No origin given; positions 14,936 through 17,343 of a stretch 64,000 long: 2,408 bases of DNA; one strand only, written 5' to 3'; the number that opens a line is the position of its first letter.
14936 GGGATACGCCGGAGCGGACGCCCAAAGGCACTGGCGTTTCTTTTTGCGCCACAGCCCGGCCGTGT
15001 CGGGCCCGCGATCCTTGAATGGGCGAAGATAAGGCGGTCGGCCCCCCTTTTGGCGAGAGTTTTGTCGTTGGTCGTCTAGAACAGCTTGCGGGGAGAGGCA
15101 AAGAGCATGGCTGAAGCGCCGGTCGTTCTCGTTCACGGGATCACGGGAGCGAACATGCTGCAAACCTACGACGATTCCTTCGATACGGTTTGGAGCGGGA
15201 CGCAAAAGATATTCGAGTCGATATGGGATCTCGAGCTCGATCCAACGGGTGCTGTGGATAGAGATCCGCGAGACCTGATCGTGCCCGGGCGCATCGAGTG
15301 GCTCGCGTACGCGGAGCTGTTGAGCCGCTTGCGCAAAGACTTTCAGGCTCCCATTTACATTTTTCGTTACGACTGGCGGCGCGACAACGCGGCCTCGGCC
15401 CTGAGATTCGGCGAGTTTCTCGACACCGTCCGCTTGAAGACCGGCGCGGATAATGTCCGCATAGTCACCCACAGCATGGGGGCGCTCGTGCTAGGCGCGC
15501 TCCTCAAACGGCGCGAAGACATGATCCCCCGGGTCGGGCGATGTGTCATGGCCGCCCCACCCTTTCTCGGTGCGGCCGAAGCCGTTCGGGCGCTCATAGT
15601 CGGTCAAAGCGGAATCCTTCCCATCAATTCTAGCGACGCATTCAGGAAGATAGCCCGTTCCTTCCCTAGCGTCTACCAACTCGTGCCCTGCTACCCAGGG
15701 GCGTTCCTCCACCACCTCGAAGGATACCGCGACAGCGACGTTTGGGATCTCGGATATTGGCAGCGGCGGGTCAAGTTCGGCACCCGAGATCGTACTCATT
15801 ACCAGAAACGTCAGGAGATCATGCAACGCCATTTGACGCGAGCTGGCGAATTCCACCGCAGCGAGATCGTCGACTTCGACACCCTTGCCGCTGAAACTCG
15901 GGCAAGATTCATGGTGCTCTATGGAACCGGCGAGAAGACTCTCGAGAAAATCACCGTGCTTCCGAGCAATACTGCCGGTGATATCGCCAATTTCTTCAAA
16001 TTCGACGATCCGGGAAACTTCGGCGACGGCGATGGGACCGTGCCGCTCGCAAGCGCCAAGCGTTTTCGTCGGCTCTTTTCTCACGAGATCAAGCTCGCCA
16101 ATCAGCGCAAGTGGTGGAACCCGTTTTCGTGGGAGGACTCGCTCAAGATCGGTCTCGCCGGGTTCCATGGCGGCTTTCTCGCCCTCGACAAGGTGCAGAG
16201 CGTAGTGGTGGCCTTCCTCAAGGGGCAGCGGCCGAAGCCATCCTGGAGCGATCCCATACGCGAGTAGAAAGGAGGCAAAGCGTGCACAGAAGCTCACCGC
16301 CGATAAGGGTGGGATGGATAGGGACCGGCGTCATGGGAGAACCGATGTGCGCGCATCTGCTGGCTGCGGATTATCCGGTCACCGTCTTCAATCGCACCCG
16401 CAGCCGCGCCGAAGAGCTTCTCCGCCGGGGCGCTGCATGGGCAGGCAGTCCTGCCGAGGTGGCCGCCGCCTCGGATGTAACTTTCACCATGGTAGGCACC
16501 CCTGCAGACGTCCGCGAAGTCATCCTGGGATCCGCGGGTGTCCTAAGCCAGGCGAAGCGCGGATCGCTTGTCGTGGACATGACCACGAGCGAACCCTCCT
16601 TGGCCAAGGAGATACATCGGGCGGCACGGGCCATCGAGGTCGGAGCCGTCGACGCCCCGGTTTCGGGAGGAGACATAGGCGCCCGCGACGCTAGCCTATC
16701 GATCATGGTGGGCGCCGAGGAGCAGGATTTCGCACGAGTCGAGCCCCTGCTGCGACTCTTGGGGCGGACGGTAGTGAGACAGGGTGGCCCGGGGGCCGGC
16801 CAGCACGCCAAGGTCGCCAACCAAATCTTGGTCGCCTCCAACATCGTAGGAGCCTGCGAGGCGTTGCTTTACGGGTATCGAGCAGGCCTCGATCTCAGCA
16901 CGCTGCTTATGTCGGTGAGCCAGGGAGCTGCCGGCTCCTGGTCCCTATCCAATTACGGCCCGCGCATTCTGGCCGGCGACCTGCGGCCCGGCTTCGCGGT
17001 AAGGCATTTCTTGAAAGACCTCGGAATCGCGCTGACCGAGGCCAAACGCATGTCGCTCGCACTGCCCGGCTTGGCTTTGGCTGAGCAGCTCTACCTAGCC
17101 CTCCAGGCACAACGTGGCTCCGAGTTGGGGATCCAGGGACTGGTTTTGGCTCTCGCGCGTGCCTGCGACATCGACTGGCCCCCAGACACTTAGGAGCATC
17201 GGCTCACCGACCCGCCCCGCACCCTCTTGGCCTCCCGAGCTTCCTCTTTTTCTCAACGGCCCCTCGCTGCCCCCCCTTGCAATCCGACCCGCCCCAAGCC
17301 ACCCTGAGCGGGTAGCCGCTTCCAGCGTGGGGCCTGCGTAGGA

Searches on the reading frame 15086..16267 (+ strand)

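Call 34: search_protein_families(library=pfam, proteins=[window:15086-16267:+], max_evalue=0.001)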
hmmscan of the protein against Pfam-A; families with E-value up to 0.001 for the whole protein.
window:15086-16267:+ (393 aa): 2 families
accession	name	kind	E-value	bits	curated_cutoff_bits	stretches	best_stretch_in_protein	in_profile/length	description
PF02450.21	LCAT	-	2.3e-14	53.9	21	1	94-203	91-204/392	Lecithin:cholesterol acyltransferase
PF12697.13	Abhydrolase_6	-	0.00026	22.2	26.3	1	69-247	11-188/217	Alpha/beta hydrolase family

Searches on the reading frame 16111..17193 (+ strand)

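Call 34: search_protein_families(library=pfam, proteins=[window:16111-17193:+], max_evalue=0.001)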
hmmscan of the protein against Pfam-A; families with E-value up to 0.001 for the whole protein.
window:16111-17193:+ (360 aa): 5 families
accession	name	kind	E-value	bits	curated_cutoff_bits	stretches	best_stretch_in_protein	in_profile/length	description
PF03446.21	NAD_binding_2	-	2.6e-50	171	21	1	66-224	1-159/161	NAD binding domain of 6-phosphogluconate dehydrogenase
PF14833.11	NAD_binding_11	-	1.2e-34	119.6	30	1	228-345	1-119/122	NAD-binding of NADP-dependent 3-hydroxyisobutyrate dehydrogenase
PF03807.23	F420_oxidored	-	1.2e-06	29.5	21.6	1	66-158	1-92/94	NADP oxidoreductase coenzyme F420-dependent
PF01488.26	Shikimate_DH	-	1.9e-05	25.2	24.3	1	66-107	14-56/138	Shikimate / quinate 5-dehydrogenase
PF02826.25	2-Hacid_dh_C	-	0.00017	21.5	25.1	1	56-156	28-125/178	D-isomer specific 2-hydroxyacid dehydrogenase, NAD binding domain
